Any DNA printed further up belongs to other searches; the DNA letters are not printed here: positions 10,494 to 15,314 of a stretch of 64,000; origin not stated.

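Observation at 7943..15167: Orphan, translationally coupled pilin-like operon ending in a giant secreted repeat protein, inserted where groEL would be expected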

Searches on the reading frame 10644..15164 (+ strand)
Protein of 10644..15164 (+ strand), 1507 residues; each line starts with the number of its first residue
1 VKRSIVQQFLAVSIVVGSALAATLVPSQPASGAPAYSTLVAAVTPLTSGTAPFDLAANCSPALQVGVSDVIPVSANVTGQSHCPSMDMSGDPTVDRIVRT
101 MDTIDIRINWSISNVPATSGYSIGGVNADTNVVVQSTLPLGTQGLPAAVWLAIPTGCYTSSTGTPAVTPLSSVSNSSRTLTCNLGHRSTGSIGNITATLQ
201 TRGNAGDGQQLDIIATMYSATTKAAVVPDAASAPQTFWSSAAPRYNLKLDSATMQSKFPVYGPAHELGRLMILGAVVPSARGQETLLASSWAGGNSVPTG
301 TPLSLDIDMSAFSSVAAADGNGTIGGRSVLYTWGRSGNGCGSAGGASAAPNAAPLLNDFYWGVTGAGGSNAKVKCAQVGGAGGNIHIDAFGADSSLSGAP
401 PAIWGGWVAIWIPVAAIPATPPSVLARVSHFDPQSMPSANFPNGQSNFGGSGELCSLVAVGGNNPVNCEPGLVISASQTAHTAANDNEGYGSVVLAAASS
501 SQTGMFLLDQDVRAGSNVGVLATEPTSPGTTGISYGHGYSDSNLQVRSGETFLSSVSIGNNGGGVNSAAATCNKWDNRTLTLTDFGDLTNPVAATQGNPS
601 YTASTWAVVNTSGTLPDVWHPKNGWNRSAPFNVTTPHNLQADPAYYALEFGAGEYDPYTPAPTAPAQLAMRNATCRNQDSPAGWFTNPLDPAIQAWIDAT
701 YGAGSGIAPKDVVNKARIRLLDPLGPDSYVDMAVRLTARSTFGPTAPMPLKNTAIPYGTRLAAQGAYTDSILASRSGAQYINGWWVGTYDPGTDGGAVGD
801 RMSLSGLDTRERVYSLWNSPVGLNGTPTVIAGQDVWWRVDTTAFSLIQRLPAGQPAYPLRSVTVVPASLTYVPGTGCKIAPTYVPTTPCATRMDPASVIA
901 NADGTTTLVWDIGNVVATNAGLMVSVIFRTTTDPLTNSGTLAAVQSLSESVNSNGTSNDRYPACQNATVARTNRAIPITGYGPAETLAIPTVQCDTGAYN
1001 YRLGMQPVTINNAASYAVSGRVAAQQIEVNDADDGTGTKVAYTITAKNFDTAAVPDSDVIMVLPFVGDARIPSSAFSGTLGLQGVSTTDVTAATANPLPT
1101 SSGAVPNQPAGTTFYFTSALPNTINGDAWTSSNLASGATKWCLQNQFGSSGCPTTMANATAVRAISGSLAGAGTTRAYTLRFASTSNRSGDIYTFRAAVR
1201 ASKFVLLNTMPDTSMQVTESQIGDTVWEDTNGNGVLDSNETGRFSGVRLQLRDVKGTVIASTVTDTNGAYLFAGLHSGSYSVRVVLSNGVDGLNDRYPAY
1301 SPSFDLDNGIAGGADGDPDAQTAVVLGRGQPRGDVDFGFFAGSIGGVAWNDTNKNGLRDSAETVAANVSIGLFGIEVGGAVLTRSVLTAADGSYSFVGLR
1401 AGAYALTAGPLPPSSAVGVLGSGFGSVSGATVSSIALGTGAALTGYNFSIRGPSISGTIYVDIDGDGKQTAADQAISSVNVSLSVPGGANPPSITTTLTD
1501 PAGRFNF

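Call 3: search_protein_families(library=pfam, proteins=[window:10644-15164:+], max_evalue=1)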
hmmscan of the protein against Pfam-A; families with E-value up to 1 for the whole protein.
window:10644-15164:+ (1507 aa): 10 families
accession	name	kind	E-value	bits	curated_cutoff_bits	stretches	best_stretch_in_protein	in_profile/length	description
PF17210.9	SdrD_B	-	6.6e-35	120.1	29.7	3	1221-1290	2-70/112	SdrD B-like domain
PF13620.12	CarboxypepD_reg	-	1.8e-10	41.5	32.3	2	1242-1284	11-54/82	Carboxypeptidase regulatory-like domain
PF17802.7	SpaA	-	2.1e-05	25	23.1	1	1237-1283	9-57/91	Prealbumin-like fold domain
PF11974.14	bMG3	-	0.026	14.9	34.9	1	1244-1275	28-59/103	Bacterial alpha-2-macroglobulin MG3 domain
PF13715.12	CarbopepD_reg_2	-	0.029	14.8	32.2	0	1255-1284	22-50/88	CarboxypepD_reg-like domain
PF24421.1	Ig_J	-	0.03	14.9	29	0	1247-1288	45-86/104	Tip attachment protein J, Ig-like domain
PF00775.27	Dioxygenase_C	-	0.14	12.1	27.3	0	1237-1284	53-100/182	Dioxygenase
PF03308.22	MeaB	-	0.17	11.3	23.1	1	512-568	58-114/273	Methylmalonyl Co-A mutase-associated GTPase MeaB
PF23657.1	DUF7151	-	0.22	12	27.2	0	1226-1241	24-39/46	Domain of unknown function (DUF7151)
PF09430.16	EMC7_beta-sandw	-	0.29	11.8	26.6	0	1381-1407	19-44/122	ER membrane protein complex subunit 7, beta-sandwich domain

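Call 4: search_protein_families(library=ncbifam, proteins=[window:10644-15164:+], max_evalue=1)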
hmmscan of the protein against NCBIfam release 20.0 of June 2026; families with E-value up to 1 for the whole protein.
window:10644-15164:+ (1507 aa): 5 families
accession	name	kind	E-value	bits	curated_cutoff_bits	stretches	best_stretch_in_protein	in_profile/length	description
NF012181.0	MSCRAMM_SdrD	exception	3.1e-22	77.9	2500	1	1217-1507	790-1065/1379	MSCRAMM family adhesin SdrD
NF000535.3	MSCRAMM_SdrC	exception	9.9e-21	73.5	1700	2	1220-1404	497-667/963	MSCRAMM family adhesin SdrC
TIGR00750.1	lao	equivalog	0.054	12.6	240.75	1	512-568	59-115/300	methylmalonyl Co-A mutase-associated GTPase MeaB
NF058648.1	ECF_sub_HI1622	equivalog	0.16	11.9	100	0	1243-1289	38-85/180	NikL family nickel/cobalt ECF transporter subunit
NF045816.1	PentlenlactSyn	equivalog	0.21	10.2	700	1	1009-1060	274-325/396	pentalenolactone synthase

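Call 13: find_homologous_proteins(query=window:10644-14300:+, max_evalue=0.001)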
Query window:10644-14300:+ (1219 aa): 5 proteins with E <= 0.001 among 8000 candidates.
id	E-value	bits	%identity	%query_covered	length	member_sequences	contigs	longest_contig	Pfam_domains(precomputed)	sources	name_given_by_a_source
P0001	0.0e+0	2709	100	100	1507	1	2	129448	PF17802.8,PF13620.13,PF22904.4,PF17210.10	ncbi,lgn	-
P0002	0.0e+0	1449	56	100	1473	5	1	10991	PF17802.8,PF13620.13,PF22904.4,PF17210.10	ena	-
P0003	0.0e+0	1366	55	99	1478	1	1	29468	PF13620.13,PF22904.4,PF17210.10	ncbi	-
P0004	5.0e-269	914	45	93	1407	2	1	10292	PF17802.8,PF13620.13,PF22904.4,PF17210.10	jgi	jgi:hypothetical protein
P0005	1.7e-243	829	42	98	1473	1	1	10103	PF13620.13,PF22904.4,PF17210.10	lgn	-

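Call 14: find_encoding_contigs(protein=P0003, flank=10000, max_places=3)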
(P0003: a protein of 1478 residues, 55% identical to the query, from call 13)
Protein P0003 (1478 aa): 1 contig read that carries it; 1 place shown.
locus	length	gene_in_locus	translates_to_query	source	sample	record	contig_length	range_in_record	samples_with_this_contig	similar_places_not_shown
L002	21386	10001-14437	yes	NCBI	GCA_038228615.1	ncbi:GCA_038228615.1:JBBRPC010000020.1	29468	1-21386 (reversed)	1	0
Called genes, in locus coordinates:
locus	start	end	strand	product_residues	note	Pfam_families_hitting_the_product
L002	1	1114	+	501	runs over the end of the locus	PF03853:YjeF_N, PF01256:Carb_kinase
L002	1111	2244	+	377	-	PF01168:Ala_racemase_N, PF00842:Ala_racemase_C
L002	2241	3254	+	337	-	PF00561:Abhydrolase_1, PF12146:Hydrolase_4, PF12697:Abhydrolase_6, PF12695:Abhydrolase_5 (faint), PF08386:Abhydrolase_4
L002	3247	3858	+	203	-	PF03167:UDG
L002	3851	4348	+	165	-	PF02367:TsaE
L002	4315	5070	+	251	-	PF00814:TsaD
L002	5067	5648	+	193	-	PF00583:Acetyltransf_1, PF13673:Acetyltransf_10, PF13508:Acetyltransf_7, PF08445:FR47 (weak)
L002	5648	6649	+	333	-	PF00814:TsaD, PF22521:HypF_C_2 (weak)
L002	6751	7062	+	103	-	PF00166:Cpn10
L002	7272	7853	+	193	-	-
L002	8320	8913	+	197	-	-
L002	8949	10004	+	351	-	PF13620:CarboxypepD_reg (faint)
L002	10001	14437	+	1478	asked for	PF17210:SdrD_B, PF13620:CarboxypepD_reg (weak), PF22904:NOMO1-like_2nd (faint), PF17210:SdrD_B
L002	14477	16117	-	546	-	PF00501:AMP-binding, PF13193:AMP-binding_C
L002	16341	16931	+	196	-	PF00293:NUDIX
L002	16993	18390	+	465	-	PF07728:AAA_5 (faint)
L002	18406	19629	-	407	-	PF00232:Glyco_hydro_1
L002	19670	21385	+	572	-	?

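Call 15: find_encoding_contigs(protein=P0002, flank=10000, max_places=3)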
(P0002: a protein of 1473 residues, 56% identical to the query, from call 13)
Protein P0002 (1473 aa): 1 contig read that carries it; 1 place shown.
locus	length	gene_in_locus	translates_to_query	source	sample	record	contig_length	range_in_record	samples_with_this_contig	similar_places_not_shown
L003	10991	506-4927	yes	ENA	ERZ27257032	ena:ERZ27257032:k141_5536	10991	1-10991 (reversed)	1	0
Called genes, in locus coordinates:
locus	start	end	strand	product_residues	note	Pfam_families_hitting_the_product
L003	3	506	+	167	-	?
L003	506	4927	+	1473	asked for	PF13620:CarboxypepD_reg (faint), PF17210:SdrD_B, PF17802:SpaA (faint), PF22904:NOMO1-like_2nd (faint), PF17210:SdrD_B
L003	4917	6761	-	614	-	PF00501:AMP-binding, PF13193:AMP-binding_C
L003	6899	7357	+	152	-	PF00293:NUDIX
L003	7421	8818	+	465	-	PF07728:AAA_5 (faint)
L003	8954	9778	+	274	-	PF01674:Lipase_2 (weak), PF07819:PGAP1, PF02089:Palm_thioest (weak)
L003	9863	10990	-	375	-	?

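Call 16: find_encoding_contigs(protein=P0004, flank=10000, max_places=3)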
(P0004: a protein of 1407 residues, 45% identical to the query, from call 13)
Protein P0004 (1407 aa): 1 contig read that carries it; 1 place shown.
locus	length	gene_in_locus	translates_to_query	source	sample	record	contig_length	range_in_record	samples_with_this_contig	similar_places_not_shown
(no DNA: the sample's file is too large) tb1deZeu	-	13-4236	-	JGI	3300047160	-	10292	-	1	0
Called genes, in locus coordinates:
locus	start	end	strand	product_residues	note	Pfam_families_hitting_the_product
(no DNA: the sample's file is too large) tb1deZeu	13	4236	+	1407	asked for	PF13620:CarboxypepD_reg (weak), PF17210:SdrD_B, PF17802:SpaA (faint), PF22904:NOMO1-like_2nd (faint), PF13620:CarboxypepD_reg (weak), PF17210:SdrD_B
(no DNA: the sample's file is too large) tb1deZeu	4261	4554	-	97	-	-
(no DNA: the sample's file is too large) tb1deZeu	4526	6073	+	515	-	-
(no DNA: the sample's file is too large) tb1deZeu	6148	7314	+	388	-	PF00478:IMPDH, PF01070:FMN_dh, PF05690:ThiG (faint), PF01645:Glu_synthase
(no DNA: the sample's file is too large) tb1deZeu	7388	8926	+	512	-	PF00117:GATase, PF07722:Peptidase_C26, PF02540:NAD_synthase (weak), PF03054:tRNA_Me_trans (faint), PF00958:GMP_synt_C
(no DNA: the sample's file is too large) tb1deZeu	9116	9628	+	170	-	PF04542:Sigma70_r2, PF08281:Sigma70_r4_2, PF04545:Sigma70_r4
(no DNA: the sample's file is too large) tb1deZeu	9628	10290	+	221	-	?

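Call 17: find_encoding_contigs(protein=P0005, flank=10000, max_places=3)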
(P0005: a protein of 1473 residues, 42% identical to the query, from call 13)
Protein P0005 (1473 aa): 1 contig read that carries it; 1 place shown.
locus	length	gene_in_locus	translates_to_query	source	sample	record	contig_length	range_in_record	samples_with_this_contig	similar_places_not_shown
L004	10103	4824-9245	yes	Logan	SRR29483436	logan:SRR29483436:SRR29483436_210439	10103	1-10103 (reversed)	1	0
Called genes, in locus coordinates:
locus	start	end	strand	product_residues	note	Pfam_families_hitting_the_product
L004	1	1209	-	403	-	?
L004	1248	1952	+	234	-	PF00293:NUDIX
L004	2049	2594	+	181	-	-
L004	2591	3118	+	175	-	PF07963:N_methyl (weak)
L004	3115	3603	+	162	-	-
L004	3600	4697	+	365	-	-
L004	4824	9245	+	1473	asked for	PF13620:CarboxypepD_reg (faint), PF17210:SdrD_B, PF22904:NOMO1-like_2nd (faint), PF17210:SdrD_B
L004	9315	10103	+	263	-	?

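Call 18: find_encoding_contigs(protein=P0001, flank=10000, max_places=3)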
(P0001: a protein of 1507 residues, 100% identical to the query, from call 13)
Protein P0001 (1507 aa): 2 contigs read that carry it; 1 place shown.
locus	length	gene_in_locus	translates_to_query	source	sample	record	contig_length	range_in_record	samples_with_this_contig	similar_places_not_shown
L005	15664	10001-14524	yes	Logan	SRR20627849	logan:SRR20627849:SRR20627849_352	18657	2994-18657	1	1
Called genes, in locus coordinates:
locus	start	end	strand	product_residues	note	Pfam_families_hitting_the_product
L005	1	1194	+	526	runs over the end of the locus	PF03853:YjeF_N, PF01256:Carb_kinase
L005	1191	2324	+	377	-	PF01168:Ala_racemase_N, PF00842:Ala_racemase_C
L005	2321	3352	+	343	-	PF12146:Hydrolase_4, PF00561:Abhydrolase_1, PF12697:Abhydrolase_6, PF12695:Abhydrolase_5 (faint), PF08386:Abhydrolase_4 (weak)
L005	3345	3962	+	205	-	PF03167:UDG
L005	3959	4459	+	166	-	PF02367:TsaE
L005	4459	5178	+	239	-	PF00814:TsaD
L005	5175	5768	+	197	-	PF00583:Acetyltransf_1, PF13673:Acetyltransf_10, PF13508:Acetyltransf_7, PF08445:FR47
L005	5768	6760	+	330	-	PF00814:TsaD, PF22521:HypF_C_2 (weak)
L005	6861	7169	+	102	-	PF00166:Cpn10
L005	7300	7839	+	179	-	-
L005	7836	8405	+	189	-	-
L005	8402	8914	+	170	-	-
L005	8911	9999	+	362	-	PF07963:N_methyl (faint), PF13620:CarboxypepD_reg (faint)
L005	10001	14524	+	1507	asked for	PF17210:SdrD_B, PF13620:CarboxypepD_reg (faint), PF17802:SpaA (faint), PF22904:NOMO1-like_2nd (faint), PF17210:SdrD_B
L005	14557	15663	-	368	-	?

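Call 20: find_related_loci(query=A1, collection=genome_contigs, flank=10000)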
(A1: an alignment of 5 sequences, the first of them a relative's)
Query A1 (1507 aa) in genome_contigs; peptide patterns used: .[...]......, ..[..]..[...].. (x = any residue, [..] = any of these).
70 stretches matched a pattern; 3 encode a relative of the query (tblastn E <= 1e-3); 3 distinct loci.
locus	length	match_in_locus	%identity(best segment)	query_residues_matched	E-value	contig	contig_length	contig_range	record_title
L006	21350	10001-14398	55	12-1507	0e+0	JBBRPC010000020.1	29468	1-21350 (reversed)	MAG: Acidimicrobiia bacterium isolate La1_metabat2.393 LA1C_B2.393_k141_2830246L_29468_cov_9.4201, whole genome shotgun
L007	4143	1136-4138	57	7-1042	0e+0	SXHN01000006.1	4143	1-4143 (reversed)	MAG: Actinomycetota bacterium isolate F1-120-MAGs023 F1-120__c26208, whole genome shotgun sequence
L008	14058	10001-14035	46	30-1406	0e+0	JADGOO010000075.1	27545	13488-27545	MAG: Acidimicrobiia bacterium isolate Chersky_683 k127_6264079, whole genome shotgun sequence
